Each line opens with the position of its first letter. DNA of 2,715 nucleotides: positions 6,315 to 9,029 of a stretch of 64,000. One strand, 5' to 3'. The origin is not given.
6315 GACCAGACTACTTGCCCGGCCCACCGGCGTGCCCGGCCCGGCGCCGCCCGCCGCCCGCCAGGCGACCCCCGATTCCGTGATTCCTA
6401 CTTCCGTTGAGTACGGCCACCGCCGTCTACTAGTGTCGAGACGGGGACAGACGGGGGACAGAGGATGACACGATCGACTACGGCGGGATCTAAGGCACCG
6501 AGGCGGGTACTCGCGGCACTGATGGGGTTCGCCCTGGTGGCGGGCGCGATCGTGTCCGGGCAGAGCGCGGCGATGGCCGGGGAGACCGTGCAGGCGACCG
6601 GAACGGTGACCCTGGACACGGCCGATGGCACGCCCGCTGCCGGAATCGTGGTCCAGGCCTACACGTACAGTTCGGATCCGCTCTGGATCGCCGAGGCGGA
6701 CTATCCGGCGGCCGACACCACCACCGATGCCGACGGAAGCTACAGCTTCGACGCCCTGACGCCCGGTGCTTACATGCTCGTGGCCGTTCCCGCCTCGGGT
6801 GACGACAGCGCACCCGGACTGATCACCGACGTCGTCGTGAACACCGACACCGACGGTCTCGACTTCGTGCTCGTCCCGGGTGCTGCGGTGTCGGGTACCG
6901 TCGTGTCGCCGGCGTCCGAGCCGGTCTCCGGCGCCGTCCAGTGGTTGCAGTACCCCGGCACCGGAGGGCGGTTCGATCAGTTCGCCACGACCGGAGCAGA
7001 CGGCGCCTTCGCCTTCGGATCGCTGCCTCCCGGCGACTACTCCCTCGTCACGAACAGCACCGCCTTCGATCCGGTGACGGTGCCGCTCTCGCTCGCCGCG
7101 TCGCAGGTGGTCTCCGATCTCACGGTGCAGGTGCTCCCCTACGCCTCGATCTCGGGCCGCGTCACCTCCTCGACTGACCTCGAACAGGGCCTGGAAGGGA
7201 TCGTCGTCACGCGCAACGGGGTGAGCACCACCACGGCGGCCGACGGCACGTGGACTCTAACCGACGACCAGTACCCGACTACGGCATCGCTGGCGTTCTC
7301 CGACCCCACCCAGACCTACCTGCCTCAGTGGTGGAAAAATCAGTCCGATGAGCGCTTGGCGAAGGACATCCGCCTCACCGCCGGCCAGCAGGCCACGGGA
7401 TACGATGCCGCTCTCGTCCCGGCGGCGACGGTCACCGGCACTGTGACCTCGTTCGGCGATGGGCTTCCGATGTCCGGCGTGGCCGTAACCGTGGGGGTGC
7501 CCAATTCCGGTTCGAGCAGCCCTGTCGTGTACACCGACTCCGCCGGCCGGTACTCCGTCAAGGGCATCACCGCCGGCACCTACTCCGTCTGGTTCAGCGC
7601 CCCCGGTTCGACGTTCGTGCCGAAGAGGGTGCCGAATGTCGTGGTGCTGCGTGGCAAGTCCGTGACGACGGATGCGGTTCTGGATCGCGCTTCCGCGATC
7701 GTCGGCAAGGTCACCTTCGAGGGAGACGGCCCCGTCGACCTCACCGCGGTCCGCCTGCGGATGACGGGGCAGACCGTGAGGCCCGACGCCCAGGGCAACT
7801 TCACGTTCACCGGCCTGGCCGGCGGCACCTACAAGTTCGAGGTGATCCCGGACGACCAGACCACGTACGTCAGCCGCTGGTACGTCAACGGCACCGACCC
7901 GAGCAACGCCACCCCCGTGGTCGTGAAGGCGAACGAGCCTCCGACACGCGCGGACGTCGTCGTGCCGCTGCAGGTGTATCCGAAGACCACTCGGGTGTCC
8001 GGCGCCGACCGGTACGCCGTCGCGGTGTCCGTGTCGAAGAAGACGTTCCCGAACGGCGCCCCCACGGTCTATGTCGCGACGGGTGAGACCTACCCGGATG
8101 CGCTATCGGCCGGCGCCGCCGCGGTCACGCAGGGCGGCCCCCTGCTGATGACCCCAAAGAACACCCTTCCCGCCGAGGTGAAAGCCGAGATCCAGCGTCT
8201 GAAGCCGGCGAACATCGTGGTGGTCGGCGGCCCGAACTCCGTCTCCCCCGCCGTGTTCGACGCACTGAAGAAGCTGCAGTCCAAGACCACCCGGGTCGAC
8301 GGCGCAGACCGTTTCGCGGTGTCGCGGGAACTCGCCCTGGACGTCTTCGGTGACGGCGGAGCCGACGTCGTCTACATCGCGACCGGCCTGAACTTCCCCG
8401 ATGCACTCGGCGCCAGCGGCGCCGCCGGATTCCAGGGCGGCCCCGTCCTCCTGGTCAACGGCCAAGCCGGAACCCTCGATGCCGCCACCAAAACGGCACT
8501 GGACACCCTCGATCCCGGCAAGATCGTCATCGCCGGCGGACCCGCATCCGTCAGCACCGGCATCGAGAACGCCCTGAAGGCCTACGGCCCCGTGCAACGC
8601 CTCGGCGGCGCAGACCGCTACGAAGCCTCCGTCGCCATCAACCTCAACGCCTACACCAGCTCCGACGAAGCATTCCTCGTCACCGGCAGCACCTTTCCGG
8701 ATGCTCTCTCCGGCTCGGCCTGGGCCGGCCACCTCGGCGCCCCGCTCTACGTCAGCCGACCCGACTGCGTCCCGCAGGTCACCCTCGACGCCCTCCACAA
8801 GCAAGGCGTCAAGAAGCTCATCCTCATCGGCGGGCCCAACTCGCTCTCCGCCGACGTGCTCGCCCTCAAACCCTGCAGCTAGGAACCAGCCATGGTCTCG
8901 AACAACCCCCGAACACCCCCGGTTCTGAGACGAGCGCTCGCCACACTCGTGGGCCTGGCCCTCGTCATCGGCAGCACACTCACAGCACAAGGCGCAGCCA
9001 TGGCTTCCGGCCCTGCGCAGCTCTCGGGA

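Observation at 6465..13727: Tandem array of three paralogous secreted proteins with a triple CWB2-type wall anchor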

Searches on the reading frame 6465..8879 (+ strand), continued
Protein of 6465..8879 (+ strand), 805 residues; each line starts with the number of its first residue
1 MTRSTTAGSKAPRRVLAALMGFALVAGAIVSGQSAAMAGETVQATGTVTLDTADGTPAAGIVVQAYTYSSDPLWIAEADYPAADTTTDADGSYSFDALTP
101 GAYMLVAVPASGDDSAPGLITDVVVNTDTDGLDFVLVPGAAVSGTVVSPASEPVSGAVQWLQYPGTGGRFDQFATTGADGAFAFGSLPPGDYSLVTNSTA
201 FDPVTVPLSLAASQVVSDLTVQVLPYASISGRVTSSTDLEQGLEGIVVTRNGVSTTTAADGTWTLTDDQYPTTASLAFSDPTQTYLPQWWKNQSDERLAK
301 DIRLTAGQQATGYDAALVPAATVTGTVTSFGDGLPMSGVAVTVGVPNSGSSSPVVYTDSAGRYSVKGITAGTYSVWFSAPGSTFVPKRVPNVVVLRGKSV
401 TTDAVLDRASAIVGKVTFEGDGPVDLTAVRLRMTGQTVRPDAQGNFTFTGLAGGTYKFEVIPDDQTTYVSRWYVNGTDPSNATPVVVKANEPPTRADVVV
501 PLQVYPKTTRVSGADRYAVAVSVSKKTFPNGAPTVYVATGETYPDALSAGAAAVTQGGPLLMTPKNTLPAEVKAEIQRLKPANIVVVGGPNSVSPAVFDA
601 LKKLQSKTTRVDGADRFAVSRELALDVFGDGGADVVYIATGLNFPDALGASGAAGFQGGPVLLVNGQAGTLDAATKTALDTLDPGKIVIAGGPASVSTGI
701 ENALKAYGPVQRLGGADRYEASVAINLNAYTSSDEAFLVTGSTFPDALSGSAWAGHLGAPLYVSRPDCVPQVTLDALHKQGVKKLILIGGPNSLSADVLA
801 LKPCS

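Call 40: search_solved_structures(query=window:6465-8879:+, max_evalue=0.001)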
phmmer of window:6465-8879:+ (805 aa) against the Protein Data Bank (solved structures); distinct sequences matched with E-value up to 0.001: 8.
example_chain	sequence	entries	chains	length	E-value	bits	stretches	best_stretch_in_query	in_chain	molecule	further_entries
5j72_A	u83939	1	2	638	2.3e-28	102.2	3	509-665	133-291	Putative N-acetylmuramoyl-L-alanine amidase,autolysin cwp6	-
5j6q_A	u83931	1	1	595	8.7e-21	77.2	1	509-789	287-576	Cell wall binding protein cwp8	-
9f8f_B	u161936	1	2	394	4.5e-16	61.6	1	484-747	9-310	SLPH - S-layer protein HMW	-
7acy_B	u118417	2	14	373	1.7e-15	59.7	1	482-735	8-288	S-layer protein | Precursor of the S-layer proteins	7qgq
8bby_B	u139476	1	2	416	3.3e-15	58.7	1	505-722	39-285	S-layer protein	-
7acz_B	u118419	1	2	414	3.5e-15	58.6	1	505-722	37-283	SLPH (HMW SLP)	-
7acx_B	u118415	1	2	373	5.6e-15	58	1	480-723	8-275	S-layer protein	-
9f8e_B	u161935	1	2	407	1.1e-11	47.1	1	473-765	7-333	S-layer protein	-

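Call 57: search_protein_families(library=padloc, proteins=[window:6465-8879:+], max_evalue=0.001)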
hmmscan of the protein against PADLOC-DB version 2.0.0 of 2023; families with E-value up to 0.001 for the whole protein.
window:6465-8879:+ (805 aa): 0 families

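Call 59: predict_structure(alignment_id=A4)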
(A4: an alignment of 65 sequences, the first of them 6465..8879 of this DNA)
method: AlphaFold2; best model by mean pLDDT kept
length: 805 residues; sequences in the alignment: 65
mean_pLDDT: 87.1   pTM: 0.55
mean pLDDT of the five models: 87.1, 86.7, 86.2, 86.1, 85.9
residues with pLDDT >= 90: 474; 70-90: 237; 50-70: 53; < 50: 41
segments of 3 or more residues with pLDDT < 50: 1-13, 26-28, 30-37, 72-78, 291-298
pLDDT, mean of each block of 10 residues (from residue 1): 39 53 49 48 92 87 84 51 93 92 88 84 84 86 90 91 62 85 88 86 86 88 82 85 88 87 78 73 73 47 72 83 95 94 80 91 93 94 92 92 94 91 76 92 94 93 80 78 89 92 85 97 98 98 93 98 98 98 98 98 98 97 97 97 90 97 98 98 98 97 98 96 97 97 90 97 97 93 96 95 90
secondary structure, 60 per line:
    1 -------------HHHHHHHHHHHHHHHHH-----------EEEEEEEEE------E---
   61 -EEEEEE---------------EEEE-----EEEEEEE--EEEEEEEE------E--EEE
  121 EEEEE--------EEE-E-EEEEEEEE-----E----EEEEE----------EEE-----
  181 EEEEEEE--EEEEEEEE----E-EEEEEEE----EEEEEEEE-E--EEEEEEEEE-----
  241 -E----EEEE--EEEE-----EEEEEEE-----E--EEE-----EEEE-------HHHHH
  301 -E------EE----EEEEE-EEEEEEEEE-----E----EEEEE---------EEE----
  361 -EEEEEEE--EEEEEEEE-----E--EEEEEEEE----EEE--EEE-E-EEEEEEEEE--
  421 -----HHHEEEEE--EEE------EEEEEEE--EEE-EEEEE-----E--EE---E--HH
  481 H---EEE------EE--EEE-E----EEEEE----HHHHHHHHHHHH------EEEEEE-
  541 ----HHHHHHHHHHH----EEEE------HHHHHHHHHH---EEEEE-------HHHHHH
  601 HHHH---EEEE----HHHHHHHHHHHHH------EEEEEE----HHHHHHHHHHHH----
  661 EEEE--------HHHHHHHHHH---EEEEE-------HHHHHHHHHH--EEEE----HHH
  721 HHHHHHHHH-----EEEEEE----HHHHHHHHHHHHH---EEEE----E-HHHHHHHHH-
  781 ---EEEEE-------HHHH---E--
elements in order (helices of 4 or more, strands of 3 or more residues): H14-30 E42-50 E62-67 E83-86 E92-98 E101-108 E118-125 E134-136 E140-147 E158-162 E173-175 E181-187 E190-197 E204-210 E215-222 E227-235 E247-250 E253-256 E262-268 E277-279 E285-288 H296-300 E315-319 E321-329 E340-344 E354-356 E362-368 E371-378 E387-394 E399-401 E404-406 E410-418 E429-433 E436-438 E445-451 E454-456 E458-462 E485-487 E498-500 E507-511 H516-527 E534-539 H545-555 E560-563 H570-579 E583-587 H595-604 E608-611 H616-628 E635-640 H645-656 E661-664 H673-682 E686-690 H698-707 E710-713 H718-729 E735-740 H745-757 E761-764 H771-779 E784-788 H796-799

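Call 64: fold_search(model_id=the predicted structure, library=pdb)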
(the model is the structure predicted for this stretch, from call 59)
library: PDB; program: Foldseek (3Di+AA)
matches with E <= 10: 1444; with E <= 0.001: 182
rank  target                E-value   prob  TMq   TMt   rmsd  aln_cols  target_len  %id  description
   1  5j72_A                5.6e-24  1.00  0.35  0.44  19.1       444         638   19  Cwp6 from Clostridium difficile (released 2017-02-08)
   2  7acy_B                1.7e-21  1.00  0.34  0.72   3.0       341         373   23  H/L (SLPH/SLPL) complex from C. difficile (CD630 strain) (released 2022-03-09)
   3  5j6q                  2.6e-21  1.00  0.34  0.46  23.2       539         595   19  Cwp8 from Clostridium difficile (released 2017-02-08)
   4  9f8e_B                2.1e-20  1.00  0.33  0.65   3.1       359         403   23  SLPL/SLPH (H/L) complex from C. difficile SlpA (Ox247_delta_orf2 strain, SLCT11) (released 2025-09-03)
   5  9f8f_B                4.7e-20  1.00  0.34  0.67   2.7       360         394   24  SLPL/SLPH (H/L) complex C. difficile Opt2472 strain (SLCT2) (released 2025-09-03)
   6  7acx_D                1.6e-19  1.00  0.34  0.71   2.9       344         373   24  H/L (SLPH/SLPL) complex from C. difficile (R7404 strain) (released 2022-03-09)
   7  7acz_B                7.1e-19  1.00  0.33  0.63   3.3       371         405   22  RdeltaD2 H/L (LMW SLP/HMW SLP) complex from C. difficile SlpA (R20291 strain) (released 2022-03-09)
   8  7acz_D                1.3e-18  1.00  0.33  0.63   3.2       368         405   22  RdeltaD2 H/L (LMW SLP/HMW SLP) complex from C. difficile SlpA (R20291 strain) (released 2022-03-09)
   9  8bby_D                4.4e-18  1.00  0.34  0.64   3.5       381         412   22  VarB H/L (SLPL/SLPH) complex from C. difficile SlpA (R20291 strain) (released 2023-07-12)
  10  8bby_B                3.2e-17  1.00  0.33  0.62   3.8       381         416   23  VarB H/L (SLPL/SLPH) complex from C. difficile SlpA (R20291 strain) (released 2023-07-12)
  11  7acx_B                3.7e-17  1.00  0.34  0.71   2.9       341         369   23  H/L (SLPH/SLPL) complex from C. difficile (R7404 strain) (released 2022-03-09)
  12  6fwv_A                5.3e-12  1.00  0.12  0.17  37.2       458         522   12  The Bacillus anthracis TIE protein (released 2018-08-08)
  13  6fwv_B                1.5e-11  1.00  0.12  0.17  37.1       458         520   12  The Bacillus anthracis TIE protein (released 2018-08-08)
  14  4oq1                  2.2e-11  1.00  0.12  0.25  20.1       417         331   12  Structure of the Streptococcal ancillary pilin (released 2014-04-23)
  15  3rkp_B                5.8e-10  1.00  0.11  0.23  18.6       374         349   11  Crystal structure of BcpA*(D312A), the major pilin subunit of Bacillus cereus (released 2012-05-30)
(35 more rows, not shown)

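Call 65: find_encoding_contigs(protein=P0008, flank=10000, max_places=2)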
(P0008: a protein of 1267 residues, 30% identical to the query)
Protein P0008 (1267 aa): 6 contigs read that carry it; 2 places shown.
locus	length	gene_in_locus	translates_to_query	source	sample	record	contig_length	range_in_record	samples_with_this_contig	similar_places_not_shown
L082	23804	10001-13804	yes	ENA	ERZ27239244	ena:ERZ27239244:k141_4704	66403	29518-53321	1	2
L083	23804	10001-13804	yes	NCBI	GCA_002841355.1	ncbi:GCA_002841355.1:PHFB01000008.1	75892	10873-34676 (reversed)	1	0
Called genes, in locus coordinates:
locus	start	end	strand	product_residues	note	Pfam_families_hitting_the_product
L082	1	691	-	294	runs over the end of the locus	PF00990:GGDEF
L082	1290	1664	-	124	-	-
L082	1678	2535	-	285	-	PF02645:DegV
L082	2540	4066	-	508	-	PF02934:GatB_N, PF02637:GatB_Yqey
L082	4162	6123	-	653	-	PF04122:CW_binding_2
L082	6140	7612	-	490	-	PF01425:Amidase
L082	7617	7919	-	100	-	PF02686:GatC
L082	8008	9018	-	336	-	PF12837:Fer4_6 (faint), PF13237:Fer4_10 (weak), PF12838:Fer4_7 (faint), PF13187:Fer4_9 (weak), PF00037:Fer4 (weak), PF02517:Rce1-like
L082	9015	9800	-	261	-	PF02517:Rce1-like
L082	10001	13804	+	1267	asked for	PF00576:Transthyretin (faint), PF13620:CarboxypepD_reg, PF13620:CarboxypepD_reg (weak), PF17210:SdrD_B (weak), PF13620:CarboxypepD_reg, PF17210:SdrD_B, PF13620:CarboxypepD_reg, PF04122:CW_binding_2, +8 more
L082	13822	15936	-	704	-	PF22745:Nlig-Ia, PF01653:DNA_ligase_aden, PF03120:OB_DNA_ligase, PF03119:DNA_ligase_ZBD, PF12826:HHH_2, PF14520:HHH_5 (weak), PF00633:HHH (weak), PF00533:BRCT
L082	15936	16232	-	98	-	PF10611:DUF2469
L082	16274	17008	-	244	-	PF27030:AbpE_bact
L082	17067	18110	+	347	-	PF00990:GGDEF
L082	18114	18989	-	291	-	PF16881:LIAS_N (weak), PF04055:Radical_SAM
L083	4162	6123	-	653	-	PF04122:CW_binding_2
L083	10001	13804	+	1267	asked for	PF00576:Transthyretin (faint), PF13620:CarboxypepD_reg, PF13620:CarboxypepD_reg (weak), PF17210:SdrD_B (weak), PF13620:CarboxypepD_reg, PF17210:SdrD_B, PF13620:CarboxypepD_reg, PF04122:CW_binding_2, +8 more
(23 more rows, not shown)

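Call 70: find_related_loci(query=A2, collection=metagenome_contigs, flank=10000)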
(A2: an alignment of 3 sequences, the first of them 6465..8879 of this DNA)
Query A2 (805 aa) in metagenome_contigs; peptide patterns used: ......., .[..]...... (x = any residue, [..] = any of these).
124 stretches matched a pattern, but none encodes a relative of the query by tblastn (E <= 1e-3).

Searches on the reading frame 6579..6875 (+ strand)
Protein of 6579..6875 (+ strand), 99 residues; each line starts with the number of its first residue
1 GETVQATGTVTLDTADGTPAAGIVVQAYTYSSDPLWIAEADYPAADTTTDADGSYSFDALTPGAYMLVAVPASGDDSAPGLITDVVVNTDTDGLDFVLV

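Call 61: search_protein_families(library=pfam, proteins=[window:6579-6875:+], max_evalue=0.01)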
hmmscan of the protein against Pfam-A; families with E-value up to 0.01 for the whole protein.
window:6579-6875:+ (99 aa): 7 families
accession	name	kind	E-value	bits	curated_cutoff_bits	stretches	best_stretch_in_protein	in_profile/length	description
PF13620.12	CarboxypepD_reg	-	5.2e-09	36.8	32.3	1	7-98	3-81/82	Carboxypeptidase regulatory-like domain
PF17210.9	SdrD_B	-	1.2e-05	25.9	29.7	1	40-72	35-67/112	SdrD B-like domain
PF23193.1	NOMO_3rd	-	0.0001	22.7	27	1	37-70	52-85/120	NOMO third transthyretin-like domain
PF10670.15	DUF4198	-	0.00021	21.9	34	1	15-69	155-205/209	Domain of unknown function (DUF4198)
PF17802.7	SpaA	-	0.0022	18.5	23.1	1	13-68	9-57/91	Prealbumin-like fold domain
PF00576.27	Transthyretin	-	0.0032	18.5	25.3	1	9-56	3-45/109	HIUase/Transthyretin family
PF11974.14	bMG3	-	0.0053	17.1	34.9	0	15-76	23-79/103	Bacterial alpha-2-macroglobulin MG3 domain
